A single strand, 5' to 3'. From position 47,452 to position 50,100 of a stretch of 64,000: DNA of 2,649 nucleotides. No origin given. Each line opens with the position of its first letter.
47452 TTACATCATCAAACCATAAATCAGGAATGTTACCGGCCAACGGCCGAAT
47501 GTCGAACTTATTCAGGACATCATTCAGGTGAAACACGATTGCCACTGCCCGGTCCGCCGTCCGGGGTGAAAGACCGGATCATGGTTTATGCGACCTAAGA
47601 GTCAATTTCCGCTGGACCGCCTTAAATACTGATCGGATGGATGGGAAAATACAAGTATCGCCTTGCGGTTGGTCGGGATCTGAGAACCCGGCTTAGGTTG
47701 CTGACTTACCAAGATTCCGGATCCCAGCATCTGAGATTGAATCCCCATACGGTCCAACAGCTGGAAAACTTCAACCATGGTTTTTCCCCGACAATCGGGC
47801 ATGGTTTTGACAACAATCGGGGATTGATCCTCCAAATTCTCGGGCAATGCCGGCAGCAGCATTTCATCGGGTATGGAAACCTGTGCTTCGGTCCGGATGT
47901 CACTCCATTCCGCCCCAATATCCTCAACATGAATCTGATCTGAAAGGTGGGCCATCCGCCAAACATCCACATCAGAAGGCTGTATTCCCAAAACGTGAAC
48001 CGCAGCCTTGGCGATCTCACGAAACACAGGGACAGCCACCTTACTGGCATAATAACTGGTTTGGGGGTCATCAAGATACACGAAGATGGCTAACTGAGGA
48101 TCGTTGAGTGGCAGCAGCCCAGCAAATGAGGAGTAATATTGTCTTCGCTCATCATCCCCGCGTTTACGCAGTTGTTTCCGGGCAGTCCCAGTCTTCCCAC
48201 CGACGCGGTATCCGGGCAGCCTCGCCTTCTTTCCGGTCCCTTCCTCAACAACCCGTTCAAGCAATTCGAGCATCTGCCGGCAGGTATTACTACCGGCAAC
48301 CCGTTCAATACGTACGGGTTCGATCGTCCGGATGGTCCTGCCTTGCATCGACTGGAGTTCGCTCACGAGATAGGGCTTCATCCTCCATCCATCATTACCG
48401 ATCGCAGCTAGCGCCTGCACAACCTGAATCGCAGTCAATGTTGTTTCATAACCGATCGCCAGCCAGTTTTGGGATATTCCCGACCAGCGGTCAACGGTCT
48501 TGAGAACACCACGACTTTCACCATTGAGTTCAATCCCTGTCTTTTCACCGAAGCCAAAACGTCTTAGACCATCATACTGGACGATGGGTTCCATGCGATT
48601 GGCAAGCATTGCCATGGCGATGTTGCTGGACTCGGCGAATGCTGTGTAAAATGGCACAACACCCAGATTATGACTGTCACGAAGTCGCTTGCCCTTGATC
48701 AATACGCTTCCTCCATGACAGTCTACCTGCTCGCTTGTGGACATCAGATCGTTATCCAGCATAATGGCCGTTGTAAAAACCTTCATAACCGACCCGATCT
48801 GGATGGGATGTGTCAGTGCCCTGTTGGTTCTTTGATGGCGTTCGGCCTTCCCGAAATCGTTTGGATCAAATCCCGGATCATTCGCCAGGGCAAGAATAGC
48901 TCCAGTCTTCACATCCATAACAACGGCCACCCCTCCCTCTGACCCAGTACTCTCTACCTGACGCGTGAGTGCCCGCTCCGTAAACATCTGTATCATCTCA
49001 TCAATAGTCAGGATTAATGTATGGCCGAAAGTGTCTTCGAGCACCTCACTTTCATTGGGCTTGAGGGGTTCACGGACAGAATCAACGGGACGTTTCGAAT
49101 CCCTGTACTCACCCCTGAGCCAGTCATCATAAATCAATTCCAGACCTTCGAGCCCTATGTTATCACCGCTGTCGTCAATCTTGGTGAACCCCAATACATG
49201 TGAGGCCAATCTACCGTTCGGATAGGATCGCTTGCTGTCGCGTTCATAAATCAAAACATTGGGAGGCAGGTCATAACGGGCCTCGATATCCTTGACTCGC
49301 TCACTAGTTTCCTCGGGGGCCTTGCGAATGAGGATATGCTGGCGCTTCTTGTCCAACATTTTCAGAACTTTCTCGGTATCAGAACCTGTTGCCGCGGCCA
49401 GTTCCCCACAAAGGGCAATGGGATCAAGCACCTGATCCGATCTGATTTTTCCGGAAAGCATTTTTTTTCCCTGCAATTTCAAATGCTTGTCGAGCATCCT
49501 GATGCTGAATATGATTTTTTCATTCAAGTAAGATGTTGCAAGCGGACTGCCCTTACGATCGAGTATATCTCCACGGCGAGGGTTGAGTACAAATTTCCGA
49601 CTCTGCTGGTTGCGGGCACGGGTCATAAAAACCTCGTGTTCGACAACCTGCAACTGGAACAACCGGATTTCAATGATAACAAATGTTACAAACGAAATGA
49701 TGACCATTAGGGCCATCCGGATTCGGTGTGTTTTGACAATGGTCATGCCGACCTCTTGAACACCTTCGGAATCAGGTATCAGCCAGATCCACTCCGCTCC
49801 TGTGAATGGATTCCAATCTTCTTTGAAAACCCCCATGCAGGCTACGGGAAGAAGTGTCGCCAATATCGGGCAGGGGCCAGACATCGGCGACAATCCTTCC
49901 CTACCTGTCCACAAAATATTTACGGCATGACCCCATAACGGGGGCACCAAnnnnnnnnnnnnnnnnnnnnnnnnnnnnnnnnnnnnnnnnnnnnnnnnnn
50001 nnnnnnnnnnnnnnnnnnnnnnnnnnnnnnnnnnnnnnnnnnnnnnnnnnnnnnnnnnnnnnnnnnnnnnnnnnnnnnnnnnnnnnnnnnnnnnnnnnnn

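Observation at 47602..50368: FtsI with a C-terminal PASTA domain and an ORF-less ~600-bp gap between ftsL and ftsI inside the dcw cluster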

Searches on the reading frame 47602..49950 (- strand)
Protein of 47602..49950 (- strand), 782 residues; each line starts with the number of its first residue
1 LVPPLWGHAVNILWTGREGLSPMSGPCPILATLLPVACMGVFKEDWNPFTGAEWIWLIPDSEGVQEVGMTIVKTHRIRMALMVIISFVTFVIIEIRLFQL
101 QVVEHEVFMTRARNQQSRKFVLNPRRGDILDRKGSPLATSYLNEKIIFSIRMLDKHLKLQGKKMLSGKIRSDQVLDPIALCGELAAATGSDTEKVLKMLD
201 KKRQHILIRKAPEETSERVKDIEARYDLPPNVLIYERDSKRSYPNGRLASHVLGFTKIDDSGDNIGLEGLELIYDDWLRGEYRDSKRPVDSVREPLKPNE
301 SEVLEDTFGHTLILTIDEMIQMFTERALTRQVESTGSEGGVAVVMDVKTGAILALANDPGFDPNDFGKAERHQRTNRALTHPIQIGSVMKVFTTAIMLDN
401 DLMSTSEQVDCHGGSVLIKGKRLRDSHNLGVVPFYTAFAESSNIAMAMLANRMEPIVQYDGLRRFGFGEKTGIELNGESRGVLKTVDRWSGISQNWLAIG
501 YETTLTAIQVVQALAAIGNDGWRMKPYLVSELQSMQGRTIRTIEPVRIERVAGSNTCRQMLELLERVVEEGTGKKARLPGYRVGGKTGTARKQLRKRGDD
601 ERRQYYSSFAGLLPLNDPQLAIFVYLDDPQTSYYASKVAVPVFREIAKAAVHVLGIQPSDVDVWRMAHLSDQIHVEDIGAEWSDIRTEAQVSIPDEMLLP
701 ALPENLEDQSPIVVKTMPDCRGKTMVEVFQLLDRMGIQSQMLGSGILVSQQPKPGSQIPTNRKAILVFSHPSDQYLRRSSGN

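Call 5: search_protein_families(library=pfam, proteins=[window:47602-49950:-], max_evalue=0.1)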
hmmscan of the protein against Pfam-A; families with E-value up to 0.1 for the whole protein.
window:47602-49950:- (782 aa): 4 families
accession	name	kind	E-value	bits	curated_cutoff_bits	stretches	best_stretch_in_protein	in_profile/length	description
PF00905.27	Transpeptidase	-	7.2e-64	216.3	22.1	1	340-647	1-298/299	Penicillin binding protein transpeptidase domain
PF03717.20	PBP_dimer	-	3.4e-16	60.6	24.4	1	123-289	3-169/180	Penicillin-binding Protein dimerisation domain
PF03793.24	PASTA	-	1.7e-05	25.1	23.2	1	716-769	2-63/64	PASTA domain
PF21922.1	PBP_dimer_2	-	0.0072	17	27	1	240-282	24-61/83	Penicillin binding protein A dimerisation domain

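Call 10: find_homologous_proteins(query=window:47602-49746:-, max_evalue=1e-20)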
Query window:47602-49746:- (714 aa): 2192 proteins with E <= 1e-20 among 8000 candidates; the best 120 are listed.
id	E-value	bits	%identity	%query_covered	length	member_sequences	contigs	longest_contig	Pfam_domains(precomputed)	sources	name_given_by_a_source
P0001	0.0e+0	1601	100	100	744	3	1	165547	PF03717.21,PF03793.25,PF00905.28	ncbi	-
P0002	0.0e+0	1214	75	100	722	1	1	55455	PF03717.21,PF00905.28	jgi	jgi:cell division protein FtsI/penicillin-binding protein 2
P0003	4.6e-214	731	49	98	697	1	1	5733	PF03717.21,PF00905.28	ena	-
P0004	3.5e-201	689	48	98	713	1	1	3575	PF03717.21,PF03793.25,PF00905.28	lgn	-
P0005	2.8e-200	686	50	81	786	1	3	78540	PF03717.21,PF03793.25,PF00905.28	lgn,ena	-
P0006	9.6e-199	681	45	98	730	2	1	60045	PF03717.21,PF00905.28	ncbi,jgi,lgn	-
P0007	1.4e-194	667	43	98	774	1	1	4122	PF03717.21,PF03793.25,PF00905.28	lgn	-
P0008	3.5e-194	665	47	98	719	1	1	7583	PF03717.21,PF00905.28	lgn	-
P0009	7.0e-185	635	45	85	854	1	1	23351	PF03717.21,PF21922.2,PF03793.25,PF00905.28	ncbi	-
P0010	5.8e-183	628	44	98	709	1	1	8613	PF03717.21,PF03793.25,PF00905.28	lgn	-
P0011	2.7e-182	626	44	98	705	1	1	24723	PF03717.21,PF00905.28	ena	-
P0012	3.4e-181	622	43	98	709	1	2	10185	PF03717.21,PF03793.25,PF00905.28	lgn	-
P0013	5.6e-180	618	44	99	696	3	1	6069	PF03717.21,PF03793.25,PF00905.28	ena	-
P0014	9.4e-177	608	45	98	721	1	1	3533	PF03717.21,PF00905.28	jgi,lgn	jgi:cell division protein FtsI (penicillin-binding protein 3)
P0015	4.4e-174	599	50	68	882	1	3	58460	PF03717.21,PF03793.25,PF00905.28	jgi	jgi:cell division protein FtsI/penicillin-binding protein 2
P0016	3.8e-171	589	45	98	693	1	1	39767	PF03717.21,PF03793.25,PF00905.28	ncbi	-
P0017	1.0e-160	555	43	98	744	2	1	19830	PF03717.21,PF00905.28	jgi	-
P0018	1.2e-160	555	42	98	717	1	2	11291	PF03717.21,PF03793.25,PF00905.28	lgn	-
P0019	2.0e-160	554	42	99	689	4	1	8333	PF03717.21,PF03793.25,PF00905.28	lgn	-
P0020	3.1e-153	530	40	99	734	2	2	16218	PF03717.21,PF00905.28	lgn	-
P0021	9.6e-151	522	35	98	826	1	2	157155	PF03717.21,PF03793.25,PF00905.28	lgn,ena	-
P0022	4.6e-143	497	39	98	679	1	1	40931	PF03717.21,PF03793.25,PF00905.28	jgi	jgi:cell division protein FtsI (penicillin-binding protein 3)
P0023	3.3e-141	490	41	99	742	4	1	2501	PF03717.21,PF00905.28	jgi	jgi:cell division protein FtsI (penicillin-binding protein 3)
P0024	3.3e-140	487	47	71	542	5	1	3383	PF00905.28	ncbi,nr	ncbi:MAG TPA: penicillin-binding transpeptidase domain-containing protein, partial [Candidatus Sumer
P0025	8.0e-128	446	37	97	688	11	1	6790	PF03717.21,PF03793.25,PF00905.28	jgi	jgi:cell division protein FtsI (penicillin-binding protein 3)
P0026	2.0e-127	445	56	45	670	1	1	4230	PF03717.21,PF00905.28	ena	-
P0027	1.1e-124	436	35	99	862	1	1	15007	PF03717.21,PF03793.25,PF00905.28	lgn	-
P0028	6.1e-124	433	36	97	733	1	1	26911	PF03717.21,PF03793.25,PF00905.28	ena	-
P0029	2.0e-116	409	35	96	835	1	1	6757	PF03717.21,PF03793.25,PF00905.28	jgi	jgi:cell division protein FtsI (penicillin-binding protein 3)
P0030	5.3e-103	364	34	96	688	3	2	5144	PF03717.21,PF03793.25,PF00905.28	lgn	-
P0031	2.3e-99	352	34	96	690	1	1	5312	PF03717.21,PF21922.2,PF03793.25,PF00905.28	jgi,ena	-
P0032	4.1e-99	351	35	96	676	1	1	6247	PF03717.21,PF03793.25,PF00905.28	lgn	-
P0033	5.3e-99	351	34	96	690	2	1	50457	PF03717.21,PF03793.25,PF00905.28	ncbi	ncbi:MAG TPA: penicillin-binding transpeptidase domain-containing protein [Pyrinomonadaceae bacteriu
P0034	5.8e-99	351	34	96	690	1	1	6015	PF03717.21,PF21922.2,PF03793.25,PF00905.28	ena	-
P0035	7.8e-99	350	34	96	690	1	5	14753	PF03717.21,PF21922.2,PF03793.25,PF00905.28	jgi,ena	jgi:cell division protein FtsI (penicillin-binding protein 3)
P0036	8.1e-99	350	34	96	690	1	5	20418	PF03717.21,PF21922.2,PF03793.25,PF00905.28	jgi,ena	-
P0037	8.4e-99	350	34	96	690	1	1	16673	PF03717.21,PF21922.2,PF03793.25,PF00905.28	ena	-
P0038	3.1e-98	348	33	96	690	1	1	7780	PF03717.21,PF21922.2,PF03793.25,PF00905.28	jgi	-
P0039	3.8e-98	348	33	96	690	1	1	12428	PF03717.21,PF21922.2,PF03793.25,PF00905.28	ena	-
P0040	3.9e-98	348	33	95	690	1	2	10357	PF03717.21,PF03793.25,PF00905.28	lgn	-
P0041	4.0e-98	348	34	96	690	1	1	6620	PF03717.21,PF21922.2,PF03793.25,PF00905.28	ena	-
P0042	5.0e-98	348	33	97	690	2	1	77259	PF03717.21,PF03793.25,PF00905.28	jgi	jgi:cell division protein FtsI (penicillin-binding protein 3)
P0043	1.1e-97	347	32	97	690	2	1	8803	PF03717.21,PF03793.25,PF00905.28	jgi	jgi:cell division protein FtsI (penicillin-binding protein 3)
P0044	1.8e-97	346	32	96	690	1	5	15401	PF03717.21,PF03793.25,PF00905.28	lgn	-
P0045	5.0e-97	344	33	97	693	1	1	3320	PF03717.21,PF03793.25,PF00905.28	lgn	-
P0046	5.4e-97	344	32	96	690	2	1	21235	PF03717.21,PF21922.2,PF03793.25,PF00905.28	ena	-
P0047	7.0e-97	344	32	95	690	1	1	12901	PF03717.21,PF21922.2,PF03793.25,PF00905.28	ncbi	-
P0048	7.3e-97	344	32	96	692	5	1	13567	PF03717.21,PF03793.25,PF00905.28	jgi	jgi:cell division protein FtsI (penicillin-binding protein 3)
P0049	9.4e-97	343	34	96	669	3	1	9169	PF03717.21,PF03793.25,PF00905.28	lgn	-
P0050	1.8e-96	343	33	95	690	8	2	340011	PF03717.21,PF21922.2,PF03793.25,PF00905.28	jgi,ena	-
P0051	2.0e-96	342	33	97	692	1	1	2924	PF03717.21,PF03793.25,PF00905.28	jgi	jgi:cell division protein FtsI (penicillin-binding protein 3)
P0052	2.5e-96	342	32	94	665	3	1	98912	PF03717.21,PF21922.2,PF03793.25,PF00905.28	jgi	jgi:cell division protein FtsI (penicillin-binding protein 3)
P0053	7.0e-96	341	34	77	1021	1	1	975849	PF03717.21,PF03793.25,PF00905.28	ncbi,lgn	-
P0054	7.8e-96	340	33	96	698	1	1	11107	PF03717.21,PF03793.25,PF00905.28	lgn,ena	-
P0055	1.1e-95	340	37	82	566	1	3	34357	PF03717.21,PF00905.28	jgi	-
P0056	6.6e-95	337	32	96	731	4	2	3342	PF03717.21,PF03793.25,PF00905.28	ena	-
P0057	7.8e-95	337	32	97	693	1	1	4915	PF03717.21,PF03793.25,PF00905.28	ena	-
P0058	1.2e-94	337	33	96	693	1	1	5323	PF03717.21,PF21922.2,PF03793.25,PF00905.28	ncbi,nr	ncbi:MAG: transpeptidase family protein [Pyrinomonadaceae bacterium]|nr:transpeptidase family protei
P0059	1.4e-94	336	32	96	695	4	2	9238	PF03717.21,PF03793.25,PF00905.28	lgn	-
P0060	1.7e-94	336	32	95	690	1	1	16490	PF03717.21,PF21922.2,PF03793.25,PF00905.28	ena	-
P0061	2.1e-94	336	32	96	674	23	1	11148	PF03717.21,PF03793.25,PF00905.28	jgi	jgi:cell division protein FtsI (penicillin-binding protein 3)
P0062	2.3e-94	336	37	81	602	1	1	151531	PF03717.21,PF00905.28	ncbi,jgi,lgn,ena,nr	ncbi:MAG: penicillin-binding protein 2 [Nitrospirota bacterium]|nr:penicillin-binding protein 2 [Nit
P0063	2.7e-94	335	34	94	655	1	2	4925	PF03717.21,PF03793.25,PF00905.28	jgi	jgi:cell division protein FtsI (penicillin-binding protein 3)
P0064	5.7e-94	334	33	95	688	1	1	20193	PF03717.21,PF21922.2,PF03793.25,PF00905.28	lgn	-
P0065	5.9e-94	334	32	95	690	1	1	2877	PF03717.21,PF21922.2,PF03793.25,PF00905.28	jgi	-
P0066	8.2e-94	334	36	81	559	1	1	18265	PF03717.21,PF00905.28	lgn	-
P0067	1.1e-93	333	32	96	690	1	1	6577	PF03717.21,PF03793.25,PF00905.28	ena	-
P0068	1.6e-93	333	31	96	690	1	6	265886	PF03717.21,PF03793.25,PF00905.28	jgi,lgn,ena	-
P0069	1.8e-93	333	32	96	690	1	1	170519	PF03717.21,PF03793.25,PF00905.28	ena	-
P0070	1.9e-93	333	35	82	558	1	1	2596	PF03717.21,PF00905.28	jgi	jgi:cell division protein FtsI/penicillin-binding protein 2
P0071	3.1e-93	332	35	78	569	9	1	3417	PF03717.21,PF00905.28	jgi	jgi:cell division protein FtsI (penicillin-binding protein 3)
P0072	3.6e-93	332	35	82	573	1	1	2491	PF03717.21,PF21922.2,PF00905.28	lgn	-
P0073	4.1e-93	331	32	96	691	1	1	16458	PF03717.21,PF21922.2,PF03793.25,PF00905.28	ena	-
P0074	4.6e-93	331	32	96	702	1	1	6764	PF03717.21,PF21922.2,PF03793.25,PF00905.28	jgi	jgi:cell division protein FtsI (penicillin-binding protein 3)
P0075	4.9e-93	331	32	96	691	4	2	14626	PF03717.21,PF21922.2,PF03793.25,PF00905.28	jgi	jgi:cell division protein FtsI (penicillin-binding protein 3)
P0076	7.3e-93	331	32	95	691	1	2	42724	PF03717.21,PF03793.25,PF00905.28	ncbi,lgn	-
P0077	7.5e-93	331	35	82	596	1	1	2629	PF03717.21,PF00905.28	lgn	-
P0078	7.9e-93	330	36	83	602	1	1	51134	PF03717.21,PF00905.28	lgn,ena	-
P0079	8.5e-93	330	35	81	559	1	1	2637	PF03717.21,PF00905.28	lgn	-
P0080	1.1e-92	330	35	81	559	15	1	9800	PF03717.21,PF00905.28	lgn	-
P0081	2.0e-92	329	33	97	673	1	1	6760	PF03717.21,PF00905.28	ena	-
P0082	2.1e-92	329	35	82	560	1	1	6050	PF03717.21,PF21922.2,PF00905.28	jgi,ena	-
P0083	2.3e-92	329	32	99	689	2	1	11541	PF03717.21,PF03793.25,PF00905.28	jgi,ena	-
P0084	5.5e-92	328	33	96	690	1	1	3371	PF03717.21,PF03793.25,PF00905.28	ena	-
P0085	9.1e-92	327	32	96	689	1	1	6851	PF03717.21,PF03793.25,PF00905.28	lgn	-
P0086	1.4e-91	326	33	96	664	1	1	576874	PF03717.21,PF03793.25,PF00905.28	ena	-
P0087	1.6e-91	326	32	96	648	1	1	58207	PF03717.21,PF00905.28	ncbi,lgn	-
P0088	1.8e-91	326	32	96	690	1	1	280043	PF03717.21,PF03793.25,PF00905.28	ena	-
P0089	1.8e-91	326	35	80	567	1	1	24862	PF03717.21,PF00905.28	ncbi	-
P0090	2.1e-91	326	32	97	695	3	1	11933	PF03717.21,PF21922.2,PF03793.25,PF00905.28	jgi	jgi:penicillin-binding protein 2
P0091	3.1e-91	325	34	82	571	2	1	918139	PF03717.21,PF00905.28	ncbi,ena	-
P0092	3.2e-91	325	36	79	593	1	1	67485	PF03717.21,PF00905.28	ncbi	-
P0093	3.7e-91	325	35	82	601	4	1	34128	PF03717.21,PF00905.28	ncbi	-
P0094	3.8e-91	325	36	82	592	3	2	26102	PF03717.21,PF00905.28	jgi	-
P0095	9.2e-91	324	36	80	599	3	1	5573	PF03717.21,PF00905.28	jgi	-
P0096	9.3e-91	324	34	90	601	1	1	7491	PF03717.21,PF00905.28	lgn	-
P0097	2.1e-90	322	32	96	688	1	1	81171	PF03717.21,PF03793.25,PF00905.28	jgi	jgi:cell division protein FtsI/penicillin-binding protein 2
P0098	2.2e-90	322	33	82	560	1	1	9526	PF03717.21,PF00905.28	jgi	jgi:cell division protein FtsI/penicillin-binding protein 2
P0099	2.9e-90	322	36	81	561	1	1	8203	PF03717.21,PF00905.28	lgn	-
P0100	3.2e-90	322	32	95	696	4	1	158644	PF03717.21,PF03793.25,PF00905.28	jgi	jgi:cell division protein FtsI (penicillin-binding protein 3)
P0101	3.6e-90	322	34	82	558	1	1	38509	PF03717.21,PF00905.28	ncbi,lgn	-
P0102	3.9e-90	322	34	82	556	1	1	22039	PF03717.21,PF21922.2,PF00905.28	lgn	-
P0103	4.6e-90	321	32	94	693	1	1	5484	PF03717.21,PF03793.25,PF00905.28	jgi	-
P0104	5.1e-90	321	35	81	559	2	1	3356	PF03717.21,PF00905.28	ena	-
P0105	6.8e-90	321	32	95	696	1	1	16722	PF03717.21,PF03793.25,PF00905.28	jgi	jgi:cell division protein FtsI (penicillin-binding protein 3)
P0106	8.5e-90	320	35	81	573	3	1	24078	PF03717.21,PF13354.13,PF00905.28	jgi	jgi:cell division protein FtsI (penicillin-binding protein 3)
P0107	9.8e-90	320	34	81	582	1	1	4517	PF03717.21,PF21922.2,PF03793.25,PF00905.28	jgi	-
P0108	1.0e-89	320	36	81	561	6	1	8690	PF03717.21,PF00905.28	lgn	-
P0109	1.1e-89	320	34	81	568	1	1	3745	PF03717.21,PF00905.28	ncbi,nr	ncbi:MAG: penicillin-binding protein 2 [Nitrospirales bacterium]|nr:penicillin-binding protein 2 [Ni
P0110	1.2e-89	320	34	83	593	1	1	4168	PF03717.21,PF00905.28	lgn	-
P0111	1.4e-89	320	34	84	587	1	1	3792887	PF03717.21,PF00905.28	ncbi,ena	-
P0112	1.4e-89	320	31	98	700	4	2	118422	PF03717.21,PF03793.25,PF00905.28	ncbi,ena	-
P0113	3.5e-89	318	33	82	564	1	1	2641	PF03717.21,PF00905.28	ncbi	-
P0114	3.6e-89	318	33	93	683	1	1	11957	PF03717.21,PF00905.28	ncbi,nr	ncbi:MAG: transpeptidase family protein [Acidobacteria bacterium]|nr:transpeptidase family protein [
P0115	3.8e-89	318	31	97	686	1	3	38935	PF03717.21,PF03793.25,PF00905.28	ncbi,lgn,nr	ncbi:MAG: transpeptidase family protein [Acidobacteria bacterium]|nr:transpeptidase family protein [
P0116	5.4e-89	318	35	79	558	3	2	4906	PF03717.21,PF00905.28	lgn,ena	-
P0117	8.0e-89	317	34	77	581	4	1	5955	PF03717.21,PF00905.28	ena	-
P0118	1.4e-88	316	36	82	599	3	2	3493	PF03717.21,PF00905.28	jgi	jgi:cell division protein FtsI (penicillin-binding protein 3)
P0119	1.5e-88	316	35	81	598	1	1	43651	PF03717.21,PF00905.28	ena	-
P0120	1.9e-88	316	34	75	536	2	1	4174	PF03717.21,PF03793.25,PF00905.28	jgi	jgi:cell division protein FtsI (penicillin-binding protein 3)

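Call 11: find_encoding_contigs(protein=P0002, flank=6000, max_places=2)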
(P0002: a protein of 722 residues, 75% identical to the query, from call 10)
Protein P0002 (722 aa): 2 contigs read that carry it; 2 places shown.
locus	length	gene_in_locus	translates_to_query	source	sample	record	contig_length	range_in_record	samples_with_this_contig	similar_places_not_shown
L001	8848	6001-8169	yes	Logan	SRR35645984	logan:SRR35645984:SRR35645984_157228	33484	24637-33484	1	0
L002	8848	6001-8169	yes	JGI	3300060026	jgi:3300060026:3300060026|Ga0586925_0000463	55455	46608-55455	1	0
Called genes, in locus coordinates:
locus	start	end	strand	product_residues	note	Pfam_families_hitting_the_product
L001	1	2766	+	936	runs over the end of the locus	-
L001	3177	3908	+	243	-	PF02381:MraZ (faint)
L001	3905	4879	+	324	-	PF01795:Methyltransf_5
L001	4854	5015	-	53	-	-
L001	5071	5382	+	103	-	-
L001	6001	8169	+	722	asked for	PF03717:PBP_dimer, PF00905:Transpeptidase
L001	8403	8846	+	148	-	?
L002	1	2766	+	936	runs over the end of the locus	-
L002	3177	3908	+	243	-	PF02381:MraZ (faint)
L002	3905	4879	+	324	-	PF01795:Methyltransf_5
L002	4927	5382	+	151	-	-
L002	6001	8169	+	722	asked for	PF03717:PBP_dimer, PF00905:Transpeptidase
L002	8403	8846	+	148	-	?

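Call 12: find_encoding_contigs(protein=P0001, flank=6000, max_places=2)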
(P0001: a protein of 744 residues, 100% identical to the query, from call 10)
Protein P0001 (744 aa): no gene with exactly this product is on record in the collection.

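Call 15: find_encoding_contigs(protein=P0005, flank=5000, max_places=1)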
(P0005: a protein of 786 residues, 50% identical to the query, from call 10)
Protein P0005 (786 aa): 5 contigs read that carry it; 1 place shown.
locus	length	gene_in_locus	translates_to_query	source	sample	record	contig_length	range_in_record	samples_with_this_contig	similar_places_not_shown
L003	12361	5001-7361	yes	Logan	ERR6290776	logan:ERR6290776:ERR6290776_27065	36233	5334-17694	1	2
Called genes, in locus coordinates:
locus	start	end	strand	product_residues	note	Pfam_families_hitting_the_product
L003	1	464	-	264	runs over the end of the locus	PF01061:ABC2_membrane, PF12679:ABC2_membrane_2, PF12698:ABC2_membrane_3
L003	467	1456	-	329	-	PF00005:ABC_tran, PF13304:AAA_21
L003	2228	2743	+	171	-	PF02381:MraZ (faint)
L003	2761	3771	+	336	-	PF01795:Methyltransf_5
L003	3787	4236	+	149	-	-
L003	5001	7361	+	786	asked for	PF03717:PBP_dimer, PF00905:Transpeptidase, PF03793:PASTA (weak)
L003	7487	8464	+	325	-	PF02445:NadA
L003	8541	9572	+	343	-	PF01595:CNNM, PF00571:CBS (weak)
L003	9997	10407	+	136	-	-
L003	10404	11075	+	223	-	-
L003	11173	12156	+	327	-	PF01073:3Beta_HSD, PF01370:Epimerase, PF04321:RmlD_sub_bind, PF07993:NAD_binding_4 (faint), PF16363:GDP_Man_Dehyd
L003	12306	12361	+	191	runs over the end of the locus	-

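Call 16: find_encoding_contigs(protein=P0006, flank=5000, max_places=1)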
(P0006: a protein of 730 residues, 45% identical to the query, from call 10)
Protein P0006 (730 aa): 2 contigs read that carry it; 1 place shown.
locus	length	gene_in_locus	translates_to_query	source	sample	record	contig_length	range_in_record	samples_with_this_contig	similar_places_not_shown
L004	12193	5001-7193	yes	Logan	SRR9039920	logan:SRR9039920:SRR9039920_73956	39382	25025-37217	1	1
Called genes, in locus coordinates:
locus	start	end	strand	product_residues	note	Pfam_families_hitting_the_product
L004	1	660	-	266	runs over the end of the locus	PF12679:ABC2_membrane_2, PF12698:ABC2_membrane_3, PF12730:ABC2_membrane_4 (weak), PF01061:ABC2_membrane (weak)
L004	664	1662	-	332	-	PF00005:ABC_tran, PF13304:AAA_21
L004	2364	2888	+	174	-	PF02381:MraZ (faint)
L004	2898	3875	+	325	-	PF01795:Methyltransf_5, PF13847:Methyltransf_31 (faint)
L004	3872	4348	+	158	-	-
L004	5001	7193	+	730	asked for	PF03717:PBP_dimer, PF00905:Transpeptidase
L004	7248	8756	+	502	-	PF01225:Mur_ligase (weak), PF08245:Mur_ligase_M, PF02875:Mur_ligase_C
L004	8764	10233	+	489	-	PF01225:Mur_ligase, PF08245:Mur_ligase_M, PF02875:Mur_ligase_C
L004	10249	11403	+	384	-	PF10555:MraY_sig1 (weak), PF00953:Glycos_transf_4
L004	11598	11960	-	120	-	PF12867:DinB_2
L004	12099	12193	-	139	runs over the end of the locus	-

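Call 17: find_encoding_contigs(protein=P0015, flank=5000, max_places=1)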
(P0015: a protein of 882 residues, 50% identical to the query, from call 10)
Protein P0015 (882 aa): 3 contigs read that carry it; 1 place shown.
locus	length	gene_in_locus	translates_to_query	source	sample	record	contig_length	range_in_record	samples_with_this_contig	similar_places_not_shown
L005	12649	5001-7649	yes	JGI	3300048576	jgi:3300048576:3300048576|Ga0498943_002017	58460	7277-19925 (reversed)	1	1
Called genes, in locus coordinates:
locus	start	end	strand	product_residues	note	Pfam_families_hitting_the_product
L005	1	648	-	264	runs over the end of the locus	PF01061:ABC2_membrane, PF12679:ABC2_membrane_2, PF12698:ABC2_membrane_3, PF12730:ABC2_membrane_4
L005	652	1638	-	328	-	PF00005:ABC_tran, PF13304:AAA_21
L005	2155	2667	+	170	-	PF02381:MraZ (faint)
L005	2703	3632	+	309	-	PF01209:Ubie_methyltran (faint), PF01795:Methyltransf_5, PF13847:Methyltransf_31 (faint), PF13649:Methyltransf_25 (faint)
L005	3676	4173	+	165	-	PF04977:DivIC (faint)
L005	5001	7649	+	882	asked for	PF03717:PBP_dimer, PF00905:Transpeptidase, PF03793:PASTA (weak)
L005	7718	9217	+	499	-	PF08245:Mur_ligase_M, PF02875:Mur_ligase_C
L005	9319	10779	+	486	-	PF01225:Mur_ligase (weak), PF08245:Mur_ligase_M, PF02875:Mur_ligase_C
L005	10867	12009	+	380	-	PF00953:Glycos_transf_4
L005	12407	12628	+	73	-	-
